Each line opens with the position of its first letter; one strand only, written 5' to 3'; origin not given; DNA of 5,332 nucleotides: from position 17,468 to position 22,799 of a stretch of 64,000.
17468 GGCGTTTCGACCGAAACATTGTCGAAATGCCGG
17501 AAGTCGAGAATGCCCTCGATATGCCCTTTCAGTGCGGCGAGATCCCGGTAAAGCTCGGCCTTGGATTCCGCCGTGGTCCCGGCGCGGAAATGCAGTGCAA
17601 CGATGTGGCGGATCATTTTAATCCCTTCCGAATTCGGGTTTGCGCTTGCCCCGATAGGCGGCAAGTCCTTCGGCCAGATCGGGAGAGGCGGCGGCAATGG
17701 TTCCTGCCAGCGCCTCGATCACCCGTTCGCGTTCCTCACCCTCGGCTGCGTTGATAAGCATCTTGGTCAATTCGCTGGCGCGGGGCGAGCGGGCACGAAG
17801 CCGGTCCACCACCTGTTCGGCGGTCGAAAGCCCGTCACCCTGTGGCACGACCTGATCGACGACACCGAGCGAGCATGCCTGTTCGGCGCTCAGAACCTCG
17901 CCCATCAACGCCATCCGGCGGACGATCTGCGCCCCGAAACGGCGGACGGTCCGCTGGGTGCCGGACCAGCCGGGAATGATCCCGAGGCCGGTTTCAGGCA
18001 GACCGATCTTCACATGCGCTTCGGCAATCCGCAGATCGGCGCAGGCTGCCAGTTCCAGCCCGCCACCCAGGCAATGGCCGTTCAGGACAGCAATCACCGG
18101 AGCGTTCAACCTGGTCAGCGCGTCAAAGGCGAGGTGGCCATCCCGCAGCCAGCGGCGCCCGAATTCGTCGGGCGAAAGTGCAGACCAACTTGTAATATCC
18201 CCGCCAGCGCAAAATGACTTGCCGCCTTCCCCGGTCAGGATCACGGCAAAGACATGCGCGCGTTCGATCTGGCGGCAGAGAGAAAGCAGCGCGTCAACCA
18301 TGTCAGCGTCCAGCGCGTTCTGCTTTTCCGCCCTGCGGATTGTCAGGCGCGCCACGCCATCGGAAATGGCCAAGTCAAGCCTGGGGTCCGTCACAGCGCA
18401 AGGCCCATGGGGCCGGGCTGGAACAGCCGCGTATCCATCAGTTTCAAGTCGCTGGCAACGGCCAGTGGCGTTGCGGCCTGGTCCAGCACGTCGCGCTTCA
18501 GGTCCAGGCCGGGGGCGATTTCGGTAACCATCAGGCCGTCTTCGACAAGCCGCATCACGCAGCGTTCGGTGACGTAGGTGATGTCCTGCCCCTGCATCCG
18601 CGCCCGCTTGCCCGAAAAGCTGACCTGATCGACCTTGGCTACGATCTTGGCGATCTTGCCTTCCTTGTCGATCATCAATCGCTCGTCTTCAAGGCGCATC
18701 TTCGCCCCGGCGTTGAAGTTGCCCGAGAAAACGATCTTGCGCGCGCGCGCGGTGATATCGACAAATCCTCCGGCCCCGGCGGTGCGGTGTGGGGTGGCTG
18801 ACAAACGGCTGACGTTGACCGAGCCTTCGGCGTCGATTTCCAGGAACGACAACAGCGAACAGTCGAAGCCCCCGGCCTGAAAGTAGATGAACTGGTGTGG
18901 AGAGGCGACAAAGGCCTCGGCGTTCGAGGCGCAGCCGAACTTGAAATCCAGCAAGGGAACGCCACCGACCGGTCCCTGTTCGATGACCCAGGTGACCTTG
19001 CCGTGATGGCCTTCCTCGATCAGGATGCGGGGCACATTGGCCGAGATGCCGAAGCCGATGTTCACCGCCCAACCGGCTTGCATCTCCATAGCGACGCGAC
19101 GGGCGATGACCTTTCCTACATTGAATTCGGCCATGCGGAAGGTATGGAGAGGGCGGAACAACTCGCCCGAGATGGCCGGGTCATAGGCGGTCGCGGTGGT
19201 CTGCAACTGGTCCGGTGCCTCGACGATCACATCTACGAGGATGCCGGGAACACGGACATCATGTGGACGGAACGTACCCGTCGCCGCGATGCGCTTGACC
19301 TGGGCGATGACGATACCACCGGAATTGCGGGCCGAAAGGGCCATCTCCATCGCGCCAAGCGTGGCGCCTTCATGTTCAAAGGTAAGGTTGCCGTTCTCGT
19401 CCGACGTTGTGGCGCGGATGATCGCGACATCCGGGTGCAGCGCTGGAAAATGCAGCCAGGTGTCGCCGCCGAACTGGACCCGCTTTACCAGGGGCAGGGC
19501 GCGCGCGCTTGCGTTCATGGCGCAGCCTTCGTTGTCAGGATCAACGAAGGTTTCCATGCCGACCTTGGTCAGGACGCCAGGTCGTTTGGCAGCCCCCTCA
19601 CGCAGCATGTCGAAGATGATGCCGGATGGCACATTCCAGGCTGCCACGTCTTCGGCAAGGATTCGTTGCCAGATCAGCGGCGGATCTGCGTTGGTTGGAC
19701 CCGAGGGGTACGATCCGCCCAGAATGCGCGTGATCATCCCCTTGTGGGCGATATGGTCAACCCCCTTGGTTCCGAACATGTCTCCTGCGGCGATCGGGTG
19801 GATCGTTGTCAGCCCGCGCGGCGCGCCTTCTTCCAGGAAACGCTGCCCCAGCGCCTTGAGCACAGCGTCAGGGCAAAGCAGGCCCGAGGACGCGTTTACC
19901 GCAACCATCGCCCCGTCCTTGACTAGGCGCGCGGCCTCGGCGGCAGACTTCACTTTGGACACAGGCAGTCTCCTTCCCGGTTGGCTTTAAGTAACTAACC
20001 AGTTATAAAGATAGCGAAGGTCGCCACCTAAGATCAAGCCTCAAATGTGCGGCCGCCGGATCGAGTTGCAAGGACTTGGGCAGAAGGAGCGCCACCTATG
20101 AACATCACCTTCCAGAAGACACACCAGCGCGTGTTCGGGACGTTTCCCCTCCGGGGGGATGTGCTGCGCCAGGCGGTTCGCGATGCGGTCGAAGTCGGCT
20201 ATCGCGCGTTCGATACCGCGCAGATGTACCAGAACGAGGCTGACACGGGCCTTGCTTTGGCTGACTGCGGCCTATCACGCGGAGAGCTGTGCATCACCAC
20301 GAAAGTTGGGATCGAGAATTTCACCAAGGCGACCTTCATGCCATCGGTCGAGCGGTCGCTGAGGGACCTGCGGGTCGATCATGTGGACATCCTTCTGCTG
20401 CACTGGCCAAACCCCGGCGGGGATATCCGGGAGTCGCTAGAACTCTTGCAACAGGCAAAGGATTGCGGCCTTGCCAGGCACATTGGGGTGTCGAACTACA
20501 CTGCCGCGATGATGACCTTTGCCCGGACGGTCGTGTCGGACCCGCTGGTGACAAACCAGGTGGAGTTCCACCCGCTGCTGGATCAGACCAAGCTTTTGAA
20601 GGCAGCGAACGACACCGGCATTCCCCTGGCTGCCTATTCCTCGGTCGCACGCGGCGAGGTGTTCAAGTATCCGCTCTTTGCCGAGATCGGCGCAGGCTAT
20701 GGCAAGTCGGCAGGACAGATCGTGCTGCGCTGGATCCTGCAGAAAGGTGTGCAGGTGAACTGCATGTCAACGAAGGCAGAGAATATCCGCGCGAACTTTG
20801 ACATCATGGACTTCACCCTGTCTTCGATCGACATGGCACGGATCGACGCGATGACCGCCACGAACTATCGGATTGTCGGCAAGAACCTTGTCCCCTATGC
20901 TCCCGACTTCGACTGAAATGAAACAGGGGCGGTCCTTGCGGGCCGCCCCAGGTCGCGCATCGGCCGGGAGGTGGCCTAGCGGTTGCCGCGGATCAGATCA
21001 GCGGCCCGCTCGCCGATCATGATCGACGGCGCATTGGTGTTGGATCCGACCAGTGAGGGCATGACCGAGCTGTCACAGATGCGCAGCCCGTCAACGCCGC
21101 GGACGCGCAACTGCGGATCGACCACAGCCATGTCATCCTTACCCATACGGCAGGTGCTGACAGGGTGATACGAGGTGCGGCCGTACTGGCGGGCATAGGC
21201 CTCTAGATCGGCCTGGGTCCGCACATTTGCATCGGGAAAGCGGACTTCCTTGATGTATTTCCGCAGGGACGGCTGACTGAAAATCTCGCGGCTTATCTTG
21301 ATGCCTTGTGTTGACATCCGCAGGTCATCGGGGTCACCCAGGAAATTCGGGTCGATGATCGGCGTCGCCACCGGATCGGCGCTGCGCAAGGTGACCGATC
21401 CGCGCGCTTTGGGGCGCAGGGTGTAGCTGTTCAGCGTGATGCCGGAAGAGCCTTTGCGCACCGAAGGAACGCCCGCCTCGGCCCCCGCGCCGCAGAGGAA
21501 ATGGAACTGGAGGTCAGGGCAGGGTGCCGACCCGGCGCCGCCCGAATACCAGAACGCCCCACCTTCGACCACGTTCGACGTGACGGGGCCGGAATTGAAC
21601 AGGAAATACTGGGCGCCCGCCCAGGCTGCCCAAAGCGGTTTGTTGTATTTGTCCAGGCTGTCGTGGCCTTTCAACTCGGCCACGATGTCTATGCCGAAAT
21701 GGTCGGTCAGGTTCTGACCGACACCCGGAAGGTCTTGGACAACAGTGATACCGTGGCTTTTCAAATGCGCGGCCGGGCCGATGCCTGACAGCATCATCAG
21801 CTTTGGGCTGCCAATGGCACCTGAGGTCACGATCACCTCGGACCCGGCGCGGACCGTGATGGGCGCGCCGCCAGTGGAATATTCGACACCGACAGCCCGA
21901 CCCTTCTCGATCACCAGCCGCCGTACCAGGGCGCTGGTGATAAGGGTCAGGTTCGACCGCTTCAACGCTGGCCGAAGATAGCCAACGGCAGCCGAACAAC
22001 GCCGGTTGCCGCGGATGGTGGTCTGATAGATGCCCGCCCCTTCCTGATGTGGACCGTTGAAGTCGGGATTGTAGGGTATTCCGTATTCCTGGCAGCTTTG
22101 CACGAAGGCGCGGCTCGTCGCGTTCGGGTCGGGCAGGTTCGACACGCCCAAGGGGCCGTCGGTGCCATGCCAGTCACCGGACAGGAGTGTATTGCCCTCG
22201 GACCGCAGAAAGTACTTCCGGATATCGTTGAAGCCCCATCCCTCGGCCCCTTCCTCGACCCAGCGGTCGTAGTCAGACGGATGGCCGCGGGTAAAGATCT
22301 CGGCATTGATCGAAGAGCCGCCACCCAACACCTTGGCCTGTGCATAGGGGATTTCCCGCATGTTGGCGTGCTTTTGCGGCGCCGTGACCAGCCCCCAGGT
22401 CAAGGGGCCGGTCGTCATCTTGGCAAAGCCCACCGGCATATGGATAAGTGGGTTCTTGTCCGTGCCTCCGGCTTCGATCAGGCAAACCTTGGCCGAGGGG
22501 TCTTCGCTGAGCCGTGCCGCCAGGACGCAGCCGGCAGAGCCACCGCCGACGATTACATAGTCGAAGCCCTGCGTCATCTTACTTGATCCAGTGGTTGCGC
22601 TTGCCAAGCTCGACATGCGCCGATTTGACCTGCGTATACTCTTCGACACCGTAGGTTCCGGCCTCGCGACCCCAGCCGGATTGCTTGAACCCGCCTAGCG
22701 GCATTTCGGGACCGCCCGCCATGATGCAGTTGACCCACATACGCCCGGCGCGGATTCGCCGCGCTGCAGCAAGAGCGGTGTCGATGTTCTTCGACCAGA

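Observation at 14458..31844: Six copies of one palindromic operator (GTAAC-N6-GTTAC, TTAA-flanked) tie ~19 genes into a single regulon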

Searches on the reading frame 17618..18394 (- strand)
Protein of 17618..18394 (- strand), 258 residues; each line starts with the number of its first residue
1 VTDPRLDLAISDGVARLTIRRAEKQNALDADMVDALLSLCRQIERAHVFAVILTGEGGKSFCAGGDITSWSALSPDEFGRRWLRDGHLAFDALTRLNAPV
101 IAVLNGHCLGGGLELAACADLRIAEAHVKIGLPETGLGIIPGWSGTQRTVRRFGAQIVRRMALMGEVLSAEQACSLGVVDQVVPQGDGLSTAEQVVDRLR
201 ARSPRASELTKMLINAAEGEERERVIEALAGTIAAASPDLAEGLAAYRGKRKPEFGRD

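Call 4: search_protein_families(library=pfam, proteins=[window:17618-18394:-])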
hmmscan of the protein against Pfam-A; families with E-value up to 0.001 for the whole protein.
window:17618-18394:- (258 aa): 2 families
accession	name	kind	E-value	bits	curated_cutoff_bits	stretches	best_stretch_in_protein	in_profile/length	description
PF00378.25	ECH_1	-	1.4e-47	162.6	27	1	10-256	2-249/251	Enoyl-CoA hydratase/isomerase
PF16113.10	ECH_2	-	1.6e-31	110.5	27.2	1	15-232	2-221/335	Enoyl-CoA hydratase/isomerase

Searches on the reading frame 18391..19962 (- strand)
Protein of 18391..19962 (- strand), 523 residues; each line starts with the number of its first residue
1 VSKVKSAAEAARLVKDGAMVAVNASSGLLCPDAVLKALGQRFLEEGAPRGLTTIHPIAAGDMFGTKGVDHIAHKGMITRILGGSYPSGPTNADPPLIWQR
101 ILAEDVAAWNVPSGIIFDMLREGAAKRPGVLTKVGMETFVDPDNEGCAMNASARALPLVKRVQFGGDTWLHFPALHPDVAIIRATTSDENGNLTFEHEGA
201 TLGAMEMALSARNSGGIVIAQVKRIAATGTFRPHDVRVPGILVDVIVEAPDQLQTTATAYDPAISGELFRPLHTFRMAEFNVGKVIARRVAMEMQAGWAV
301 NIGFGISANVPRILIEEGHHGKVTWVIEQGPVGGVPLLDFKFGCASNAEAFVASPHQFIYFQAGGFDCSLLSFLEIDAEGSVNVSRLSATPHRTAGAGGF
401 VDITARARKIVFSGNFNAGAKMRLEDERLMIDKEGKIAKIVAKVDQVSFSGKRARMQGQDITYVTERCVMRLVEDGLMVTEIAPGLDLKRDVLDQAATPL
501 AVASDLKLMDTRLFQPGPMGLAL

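Call 4: search_protein_families(library=pfam, proteins=[window:18391-19962:-])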
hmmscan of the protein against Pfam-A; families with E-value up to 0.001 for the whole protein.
window:18391-19962:- (523 aa): 2 families
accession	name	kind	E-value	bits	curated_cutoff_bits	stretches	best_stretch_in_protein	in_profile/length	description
PF01144.29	CoA_trans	-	2e-26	93.2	23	1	5-249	2-217/217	Coenzyme A transferase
PF16957.11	Mal_decarbox_Al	-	7.3e-05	21.7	25.4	1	174-254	135-209/546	Malonate decarboxylase, alpha subunit, transporter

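Call 44: search_protein_families(library=ncbifam, proteins=[window:18391-19962:-], max_evalue=1e-10)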
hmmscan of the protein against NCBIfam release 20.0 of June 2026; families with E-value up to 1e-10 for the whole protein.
window:18391-19962:- (523 aa): 3 families
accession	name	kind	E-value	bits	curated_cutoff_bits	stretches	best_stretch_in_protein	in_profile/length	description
NF052271.1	Staph_FadX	equivalog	8.7e-96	321.6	750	1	7-515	6-507/523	fatty acid degradation protein FadX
NF007394.0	PRK09920.1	equivalog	6.5e-15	55.3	315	1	3-248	4-215/219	acetate CoA-transferase subunit alpha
TIGR02429.1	pcaI_scoA_fam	subfamily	1e-14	54.4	128.5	1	4-250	6-220/222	3-oxoacid CoA-transferase subunit A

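Call 49: search_dna_similar(query=window:18391-19962:-, collection=plasmids, mode=protein, max_rows=40, rows=spread, max_evalue=1e-80)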
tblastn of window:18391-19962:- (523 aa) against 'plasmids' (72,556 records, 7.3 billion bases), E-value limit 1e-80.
Records with a match: 272; places in all: 292; records where one place covers at least 80% of the query: 269.
Best place of each record, by identity: 80-90% 55; 60-80% 27; <60% 190.
By first word of the organism name: Rhizobium 96; Sinorhizobium 58; Halobacterium 13; Caballeronia 12; Paraburkholderia 9; Escherichia 7; Ensifer 5; Shinella 5; Cupriavidus 5; Paracoccus 4; and 38 more.
By predicted mobility (MOB-suite, as given by PLSDB): non-mobilizable 136; conjugative 119; mobilizable 17.
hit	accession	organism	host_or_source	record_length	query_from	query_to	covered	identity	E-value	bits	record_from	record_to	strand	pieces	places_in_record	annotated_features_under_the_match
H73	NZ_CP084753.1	Roseateles sp. XES5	Xenopus laevis,bacterial culture,swab ...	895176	1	520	99%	83.3%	0e+0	895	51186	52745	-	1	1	acyl CoA:acetate/3-ketoacid CoA transferase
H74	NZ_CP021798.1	Sinorhizobium meliloti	Medicago sativa,Single Cell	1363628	1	523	100%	82.2%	0e+0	891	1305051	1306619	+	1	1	none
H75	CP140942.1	Sinorhizobium meliloti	Medicago lupulina,whole organism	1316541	1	523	100%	82.2%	0e+0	891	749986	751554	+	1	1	acyl CoA:acetate/3-ketoacid CoA transferase | enoyl-CoA hydratase/isomerase family protein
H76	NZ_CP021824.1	Sinorhizobium meliloti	Medicago truncatula,Single Cell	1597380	1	523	100%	82.2%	0e+0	890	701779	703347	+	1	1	none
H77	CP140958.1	Sinorhizobium meliloti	Medicago lupulina,whole organism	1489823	1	523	100%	82.2%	0e+0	889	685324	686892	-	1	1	acyl CoA:acetate/3-ketoacid CoA transferase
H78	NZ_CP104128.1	Sinorhizobium sp. M103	Phaseolus vulgaris,cell ...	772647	1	523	100%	82.0%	0e+0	889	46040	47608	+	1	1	acyl CoA:acetate/3-ketoacid CoA transferase | enoyl-CoA hydratase/isomerase family protein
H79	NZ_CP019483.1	Sinorhizobium meliloti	alfalfa,whole organism,alfalfa nodule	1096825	1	523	100%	81.8%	0e+0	888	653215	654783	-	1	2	record has no annotation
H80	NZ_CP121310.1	Ensifer adhaerens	bacterial colony,soil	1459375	1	523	100%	81.6%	0e+0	887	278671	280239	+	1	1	none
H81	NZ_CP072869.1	Rhizobium sp. NLR16a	lentil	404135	1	517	99%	75.2%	0e+0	822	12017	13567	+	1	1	acyl CoA:acetate/3-ketoacid CoA transferase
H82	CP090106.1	Sinorhizobium meliloti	Medicago,Cell culture,Plant nodule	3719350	6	523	99%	69.3%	0e+0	731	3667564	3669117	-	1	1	acyl CoA:acetate/3-ketoacid CoA transferase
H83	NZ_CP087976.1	Rhizobium sp. RCAM05350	cell culture,fouling of walls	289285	39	523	93%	72.2%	0e+0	740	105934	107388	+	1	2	none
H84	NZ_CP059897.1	Ciceribacter thiooxidans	mixed culture,soil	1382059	1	520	99%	61.5%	0e+0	673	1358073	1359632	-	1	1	none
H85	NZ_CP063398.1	Rhizobium sp. SL42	Amphicarpaea bracteata,Whole ...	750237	158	523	70%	69.4%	2e-166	530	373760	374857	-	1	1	none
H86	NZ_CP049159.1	Caballeronia sp. SBC1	whole organism,soil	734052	3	522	99%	41.9%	9e-107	357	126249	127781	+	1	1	CoA-transferase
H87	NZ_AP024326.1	Caballeronia sp. NK8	-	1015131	3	522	99%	41.2%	5e-101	341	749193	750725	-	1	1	record has no annotation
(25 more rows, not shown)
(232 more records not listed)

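Call 50: get_annotated_region(hit=H82, flank=14000)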
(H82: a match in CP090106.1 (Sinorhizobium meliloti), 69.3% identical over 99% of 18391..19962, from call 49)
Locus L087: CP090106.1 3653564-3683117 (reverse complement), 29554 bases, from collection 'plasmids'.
description: Sinorhizobium meliloti strain Ak57 plasmid pSymB, complete sequence
organism: Sinorhizobium meliloti (NCBI taxid 382)
taxonomy: Bacteria; Pseudomonadota; Alphaproteobacteria; Hyphomicrobiales; Rhizobiaceae; Sinorhizobium; Sinorhizobium meliloti
host: -; source: Medicago,Cell culture,Plant nodule; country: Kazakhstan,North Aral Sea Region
typing (MOB-suite, as given by PLSDB): non-mobilizable
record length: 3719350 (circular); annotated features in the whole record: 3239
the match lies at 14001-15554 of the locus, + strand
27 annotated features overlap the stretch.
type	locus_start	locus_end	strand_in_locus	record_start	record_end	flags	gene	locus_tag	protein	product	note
CDS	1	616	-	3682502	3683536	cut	-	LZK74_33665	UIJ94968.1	aspartate-semialdehyde dehydrogenase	-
CDS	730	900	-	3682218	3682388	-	-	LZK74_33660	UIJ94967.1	hypothetical protein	-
CDS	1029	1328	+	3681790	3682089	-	-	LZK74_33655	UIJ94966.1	antitoxin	-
CDS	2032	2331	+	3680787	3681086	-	-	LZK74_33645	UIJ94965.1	hypothetical protein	-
CDS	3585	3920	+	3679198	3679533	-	-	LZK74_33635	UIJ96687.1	MFS transporter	-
CDS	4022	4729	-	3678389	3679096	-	-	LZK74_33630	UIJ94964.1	phosphatase PAP2 family protein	-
CDS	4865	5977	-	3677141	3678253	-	leuB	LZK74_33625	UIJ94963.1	3-isopropylmalate dehydrogenase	-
CDS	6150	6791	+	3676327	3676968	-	-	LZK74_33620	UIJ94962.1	LysE family translocator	-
CDS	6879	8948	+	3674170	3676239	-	-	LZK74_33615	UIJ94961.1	M3 family metallopeptidase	-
CDS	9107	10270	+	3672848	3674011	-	-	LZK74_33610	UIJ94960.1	IS4-like element ISRm16 family transposase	-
CDS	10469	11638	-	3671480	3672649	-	-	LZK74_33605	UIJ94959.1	dihydrodipicolinate synthase family protein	-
CDS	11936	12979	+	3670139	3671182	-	-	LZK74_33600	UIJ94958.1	LacI family transcriptional regulator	-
CDS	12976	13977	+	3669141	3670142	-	-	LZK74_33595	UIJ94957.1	1,5-anhydro-D-fructose reductase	-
CDS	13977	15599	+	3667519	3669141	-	-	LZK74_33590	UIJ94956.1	acyl CoA:acetate/3-ketoacid CoA transferase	-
CDS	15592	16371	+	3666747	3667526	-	-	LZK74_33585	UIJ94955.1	enoyl-CoA hydratase/isomerase family protein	-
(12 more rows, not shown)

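Call 51: get_annotated_region(hit=H81, flank=14000)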
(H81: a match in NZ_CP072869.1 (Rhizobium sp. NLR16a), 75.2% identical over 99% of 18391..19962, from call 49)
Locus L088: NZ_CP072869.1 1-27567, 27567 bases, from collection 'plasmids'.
description: Rhizobium sp. NLR16a plasmid p4, complete sequence
organism: Rhizobium sp. NLR16a (NCBI taxid 2731112)
taxonomy: Bacteria; Pseudomonadota; Alphaproteobacteria; Hyphomicrobiales; Rhizobiaceae; Rhizobium; Rhizobium sp. NLR16a
host: -; source: lentil; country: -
typing (MOB-suite, as given by PLSDB): conjugative; replicon rep_cluster_141; relaxase MOBQ; mating-pair formation MPF_T
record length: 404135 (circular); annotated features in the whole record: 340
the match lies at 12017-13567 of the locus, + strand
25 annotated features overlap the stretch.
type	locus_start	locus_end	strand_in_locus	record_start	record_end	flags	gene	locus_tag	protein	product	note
CDS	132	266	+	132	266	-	-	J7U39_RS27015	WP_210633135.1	transposase domain-containing protein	-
CDS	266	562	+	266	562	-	-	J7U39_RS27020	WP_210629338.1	hypothetical protein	-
CDS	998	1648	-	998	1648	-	-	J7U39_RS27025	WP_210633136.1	TetR/AcrR family transcriptional regulator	GO:0006355 - regulation of DNA-templated transcription [Evidence IEA]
CDS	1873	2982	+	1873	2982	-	-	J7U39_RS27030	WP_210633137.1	sugar ABC transporter substrate-binding protein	-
CDS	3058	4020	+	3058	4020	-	-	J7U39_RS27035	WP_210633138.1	ABC transporter permease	-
CDS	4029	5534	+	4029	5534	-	-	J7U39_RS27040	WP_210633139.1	sugar ABC transporter ATP-binding protein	-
CDS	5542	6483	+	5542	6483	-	-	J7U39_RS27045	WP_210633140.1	ABC transporter permease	-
CDS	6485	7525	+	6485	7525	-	-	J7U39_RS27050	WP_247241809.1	alcohol dehydrogenase catalytic domain-containing protein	-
CDS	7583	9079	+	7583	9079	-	-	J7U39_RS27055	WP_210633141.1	aldehyde dehydrogenase family protein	-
CDS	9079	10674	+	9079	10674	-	-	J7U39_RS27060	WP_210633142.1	GMC family oxidoreductase N-terminal domain-containing protein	-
CDS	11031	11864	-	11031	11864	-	-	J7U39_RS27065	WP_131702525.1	aldo/keto reductase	-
CDS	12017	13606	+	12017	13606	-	-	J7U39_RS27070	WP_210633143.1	acyl CoA:acetate/3-ketoacid CoA transferase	-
CDS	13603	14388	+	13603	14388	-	-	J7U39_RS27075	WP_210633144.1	enoyl-CoA hydratase/isomerase family protein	-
CDS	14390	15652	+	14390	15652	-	-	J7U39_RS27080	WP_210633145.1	glycerate kinase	-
CDS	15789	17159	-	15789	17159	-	-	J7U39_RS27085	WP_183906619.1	IS1182 family transposase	-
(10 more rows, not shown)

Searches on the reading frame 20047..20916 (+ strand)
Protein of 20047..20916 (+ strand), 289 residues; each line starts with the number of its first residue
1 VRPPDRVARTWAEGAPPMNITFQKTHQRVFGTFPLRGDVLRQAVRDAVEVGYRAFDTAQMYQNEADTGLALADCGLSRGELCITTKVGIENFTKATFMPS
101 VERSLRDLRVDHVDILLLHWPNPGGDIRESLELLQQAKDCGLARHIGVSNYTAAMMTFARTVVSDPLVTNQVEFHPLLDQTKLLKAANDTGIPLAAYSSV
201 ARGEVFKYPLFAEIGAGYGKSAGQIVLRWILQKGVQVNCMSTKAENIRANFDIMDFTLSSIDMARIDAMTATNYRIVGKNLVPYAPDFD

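Call 4: search_protein_families(library=pfam, proteins=[window:20047-20916:+])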
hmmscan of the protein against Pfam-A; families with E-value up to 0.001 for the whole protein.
window:20047-20916:+ (289 aa): 1 family
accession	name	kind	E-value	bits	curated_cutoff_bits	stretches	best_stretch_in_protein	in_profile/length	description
PF00248.27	Aldo_ket_red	-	1.1e-46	159.7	24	1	41-269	22-289/291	Aldo/keto reductase family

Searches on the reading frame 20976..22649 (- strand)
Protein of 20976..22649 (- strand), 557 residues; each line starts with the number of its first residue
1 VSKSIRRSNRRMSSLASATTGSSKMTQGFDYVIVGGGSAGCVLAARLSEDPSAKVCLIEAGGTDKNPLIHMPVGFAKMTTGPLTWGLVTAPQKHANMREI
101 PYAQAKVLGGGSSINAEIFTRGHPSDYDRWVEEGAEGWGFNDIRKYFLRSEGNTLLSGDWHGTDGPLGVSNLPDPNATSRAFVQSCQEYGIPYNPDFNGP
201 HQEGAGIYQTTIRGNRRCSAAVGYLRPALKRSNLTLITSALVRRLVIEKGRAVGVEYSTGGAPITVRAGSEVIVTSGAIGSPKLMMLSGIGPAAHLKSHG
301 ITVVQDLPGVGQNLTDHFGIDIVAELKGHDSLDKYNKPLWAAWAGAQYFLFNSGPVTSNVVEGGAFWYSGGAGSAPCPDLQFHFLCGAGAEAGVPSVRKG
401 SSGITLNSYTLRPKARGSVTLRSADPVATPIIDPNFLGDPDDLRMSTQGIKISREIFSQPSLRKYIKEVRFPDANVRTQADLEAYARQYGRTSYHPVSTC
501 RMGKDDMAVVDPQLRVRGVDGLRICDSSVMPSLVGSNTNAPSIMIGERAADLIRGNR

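Call 5: search_protein_families(library=pfam, proteins=[window:20976-22649:-])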
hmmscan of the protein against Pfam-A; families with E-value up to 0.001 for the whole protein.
window:20976-22649:- (557 aa): 7 families
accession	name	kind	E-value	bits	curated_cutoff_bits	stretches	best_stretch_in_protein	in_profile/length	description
PF00732.25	GMC_oxred_N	-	1.4e-50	172.5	23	1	29-317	1-216/218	GMC oxidoreductase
PF05199.19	GMC_oxred_C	-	4.9e-39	134.5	24.6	1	413-546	1-139/139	GMC oxidoreductase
PF00890.30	FAD_binding_2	-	4e-08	33.3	20.4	0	225-285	148-207/414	FAD binding domain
PF05834.18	Lycopene_cycl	-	3.3e-05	23.6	23.4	1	30-61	1-33/380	Lycopene cyclase protein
PF01266.30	DAO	-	4.2e-05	23.7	27.9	0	30-61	1-31/353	FAD dependent oxidoreductase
PF13450.12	NAD_binding_8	-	0.00062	20.4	21.9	0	33-61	1-28/68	NAD(P)-binding Rossmann-like domain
PF07992.20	Pyr_redox_2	-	0.00082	19.3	26.1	0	29-63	1-34/291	Pyridine nucleotide-disulphide oxidoreductase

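Call 44: search_protein_families(library=ncbifam, proteins=[window:20976-22649:-], max_evalue=1e-10)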
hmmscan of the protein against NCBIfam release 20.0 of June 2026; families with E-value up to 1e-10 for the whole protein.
window:20976-22649:- (557 aa): 5 families
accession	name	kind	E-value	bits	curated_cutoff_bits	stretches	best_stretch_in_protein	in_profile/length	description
NF002550.0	PRK02106.1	subfamily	2.4e-166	554.6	605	1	25-556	2-536/563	choline dehydrogenase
TIGR01810.1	betA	equivalog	9.7e-144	479.9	732.1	1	30-556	1-529/532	choline dehydrogenase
TIGR03970.1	mycofact_MftG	equivalog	1e-95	321.6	387.45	2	30-326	2-300/487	mycofactocin dehydrogenase MftG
TIGR04542.1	GMC_mycofac_2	equivalog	1.2e-34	120.1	400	1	30-295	1-242/425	mycofactocin system GMC family oxidoreductase MftG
NF038210.1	GMC_mycofac_3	equivalog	1.6e-13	50.3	300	0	32-132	2-94/418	mycofactocin system GMC family oxidoreductase MftG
